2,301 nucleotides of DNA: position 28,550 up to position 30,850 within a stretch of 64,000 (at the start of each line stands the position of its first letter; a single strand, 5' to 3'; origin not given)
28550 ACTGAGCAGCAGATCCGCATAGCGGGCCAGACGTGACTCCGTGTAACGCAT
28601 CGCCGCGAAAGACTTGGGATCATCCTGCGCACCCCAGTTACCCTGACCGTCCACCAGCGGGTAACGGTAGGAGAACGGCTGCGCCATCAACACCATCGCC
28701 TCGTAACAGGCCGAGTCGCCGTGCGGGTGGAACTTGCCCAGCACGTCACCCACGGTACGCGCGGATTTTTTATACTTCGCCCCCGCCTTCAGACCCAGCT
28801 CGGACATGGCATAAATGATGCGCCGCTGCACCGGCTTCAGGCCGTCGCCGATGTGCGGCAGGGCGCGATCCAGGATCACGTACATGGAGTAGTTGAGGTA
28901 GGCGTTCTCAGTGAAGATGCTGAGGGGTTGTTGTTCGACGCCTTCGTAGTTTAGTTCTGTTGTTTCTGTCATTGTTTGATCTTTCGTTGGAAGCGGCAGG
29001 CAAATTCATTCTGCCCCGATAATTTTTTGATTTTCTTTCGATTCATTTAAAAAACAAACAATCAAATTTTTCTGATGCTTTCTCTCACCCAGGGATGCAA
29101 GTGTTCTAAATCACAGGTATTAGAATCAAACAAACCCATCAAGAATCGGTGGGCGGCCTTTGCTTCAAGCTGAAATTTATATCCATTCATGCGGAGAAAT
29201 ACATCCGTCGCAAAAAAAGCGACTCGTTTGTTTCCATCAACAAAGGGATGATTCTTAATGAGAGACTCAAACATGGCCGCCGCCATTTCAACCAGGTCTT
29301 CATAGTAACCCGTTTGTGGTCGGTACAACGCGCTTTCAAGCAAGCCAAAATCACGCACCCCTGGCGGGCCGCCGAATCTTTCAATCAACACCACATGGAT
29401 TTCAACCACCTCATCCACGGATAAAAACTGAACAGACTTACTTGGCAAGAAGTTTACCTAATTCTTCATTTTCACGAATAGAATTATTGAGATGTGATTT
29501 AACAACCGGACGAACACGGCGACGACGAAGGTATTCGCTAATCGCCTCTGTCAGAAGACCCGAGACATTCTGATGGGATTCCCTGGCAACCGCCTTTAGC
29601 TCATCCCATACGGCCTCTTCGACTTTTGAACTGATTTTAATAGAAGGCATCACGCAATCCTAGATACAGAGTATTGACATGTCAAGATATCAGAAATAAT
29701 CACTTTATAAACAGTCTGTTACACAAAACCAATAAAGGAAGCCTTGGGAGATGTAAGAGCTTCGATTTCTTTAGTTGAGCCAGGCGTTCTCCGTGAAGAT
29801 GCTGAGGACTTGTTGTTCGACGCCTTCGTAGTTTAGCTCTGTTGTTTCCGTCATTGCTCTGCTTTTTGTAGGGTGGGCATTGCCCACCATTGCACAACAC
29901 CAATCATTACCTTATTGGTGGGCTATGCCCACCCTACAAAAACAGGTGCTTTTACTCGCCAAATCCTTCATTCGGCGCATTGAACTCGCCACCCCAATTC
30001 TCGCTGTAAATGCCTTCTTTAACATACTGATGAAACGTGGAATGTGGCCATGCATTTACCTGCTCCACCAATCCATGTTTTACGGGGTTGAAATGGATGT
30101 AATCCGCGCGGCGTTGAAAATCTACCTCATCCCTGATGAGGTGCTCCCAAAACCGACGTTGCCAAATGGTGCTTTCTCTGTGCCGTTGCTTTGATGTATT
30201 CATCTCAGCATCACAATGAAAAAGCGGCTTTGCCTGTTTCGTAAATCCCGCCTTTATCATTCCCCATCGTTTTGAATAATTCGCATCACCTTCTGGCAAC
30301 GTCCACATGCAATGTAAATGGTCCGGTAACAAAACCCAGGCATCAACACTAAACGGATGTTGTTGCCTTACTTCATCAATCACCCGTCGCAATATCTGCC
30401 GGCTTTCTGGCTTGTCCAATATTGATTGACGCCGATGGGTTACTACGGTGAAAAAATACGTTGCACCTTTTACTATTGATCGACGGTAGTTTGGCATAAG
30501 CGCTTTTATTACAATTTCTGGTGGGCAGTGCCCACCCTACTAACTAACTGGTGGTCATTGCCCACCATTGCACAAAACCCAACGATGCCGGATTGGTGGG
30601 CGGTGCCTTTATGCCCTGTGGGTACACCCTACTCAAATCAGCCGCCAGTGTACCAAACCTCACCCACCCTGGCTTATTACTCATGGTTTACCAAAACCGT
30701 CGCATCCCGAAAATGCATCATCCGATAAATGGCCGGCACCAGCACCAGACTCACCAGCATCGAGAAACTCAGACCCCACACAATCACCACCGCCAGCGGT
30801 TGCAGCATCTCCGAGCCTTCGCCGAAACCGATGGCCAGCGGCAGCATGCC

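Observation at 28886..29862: Phd/Doc toxin-antitoxin cassette inserted upstream of parC and flanked by ~87-bp direct repeats of the parC 5' end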

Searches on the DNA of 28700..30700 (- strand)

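Call 66: search_dna_similar(query=window:28975-29771:-, collection=plasmids, mode=distant, max_rows=10)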
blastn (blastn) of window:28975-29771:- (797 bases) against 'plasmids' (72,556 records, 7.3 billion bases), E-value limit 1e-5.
Records with a match: 12; places in all: 13; records where one place covers at least 80% of the query: 0.
Best place of each record, by identity: 60-80% 12.
By first word of the organism name: Leptospira 12.
By predicted mobility (MOB-suite, as given by PLSDB): non-mobilizable 12.
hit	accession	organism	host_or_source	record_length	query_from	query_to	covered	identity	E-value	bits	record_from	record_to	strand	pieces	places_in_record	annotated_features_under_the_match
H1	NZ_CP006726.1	Leptospira interrogans serovar Linhai str. 56609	-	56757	516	592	10%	79.2%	2e-8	68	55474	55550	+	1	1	type II toxin-antitoxin system death-on-curing family toxin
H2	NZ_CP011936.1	Leptospira interrogans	Mus musculus,kidney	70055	516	592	10%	79.2%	2e-8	68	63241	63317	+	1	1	type II toxin-antitoxin system death-on-curing family toxin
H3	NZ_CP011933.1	Leptospira interrogans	Mus musculus,kidney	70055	516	592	10%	79.2%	2e-8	68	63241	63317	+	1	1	type II toxin-antitoxin system death-on-curing family toxin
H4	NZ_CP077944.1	Leptospira interrogans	Canis lupus familiaris,urine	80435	516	592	10%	79.2%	2e-8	68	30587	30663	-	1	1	type II toxin-antitoxin system death-on-curing family toxin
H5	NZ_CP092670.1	Leptospira interrogans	Homo sapiens,blood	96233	516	592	10%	79.2%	2e-8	68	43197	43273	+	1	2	type II toxin-antitoxin system death-on-curing family toxin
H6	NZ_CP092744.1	Leptospira interrogans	Homo sapiens,blood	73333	516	592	10%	79.2%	2e-8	68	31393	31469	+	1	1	type II toxin-antitoxin system death-on-curing family toxin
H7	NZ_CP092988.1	Leptospira interrogans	Homo sapiens,blood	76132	516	592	10%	79.2%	2e-8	68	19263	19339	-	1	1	type II toxin-antitoxin system death-on-curing family toxin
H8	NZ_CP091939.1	Leptospira noguchii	Bos taurus,Cell culture,urine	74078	516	592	10%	79.2%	2e-8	68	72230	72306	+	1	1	type II toxin-antitoxin system death-on-curing family toxin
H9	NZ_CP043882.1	Leptospira interrogans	Homo sapiens,cell culture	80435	516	592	10%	79.2%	2e-8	68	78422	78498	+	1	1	type II toxin-antitoxin system death-on-curing family toxin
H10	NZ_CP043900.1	Leptospira interrogans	Homo sapiens,cell culture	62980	516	592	10%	79.2%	2e-8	68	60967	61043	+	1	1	type II toxin-antitoxin system death-on-curing family toxin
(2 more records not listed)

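Call 73: search_rna_families(source=window, start=28700, end=30700, threshold=evalue, max_evalue=0.1)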
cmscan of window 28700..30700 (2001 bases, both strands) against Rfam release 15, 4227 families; matches with E-value up to 0.1: 3.
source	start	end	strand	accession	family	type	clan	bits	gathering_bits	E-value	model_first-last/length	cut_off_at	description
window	29859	29945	-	RF00510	Tombus_IRE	Cis-reg;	-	31.7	45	0.00051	1-94/94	no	Tombusvirus internal replication element (IRE)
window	29855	29949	+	RF01001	mir-609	Gene; miRNA;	-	30.9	98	0.002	1-92/92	no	mir-609 microRNA precursor family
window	29842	29967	-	RF03426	mir-1294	Gene; miRNA;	-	27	90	0.0031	1-118/118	no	mir-1294 microRNA precursor family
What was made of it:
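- Tried and rejected: The only matches are sub-threshold, spurious hits on the REPIN hairpin (call 73).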
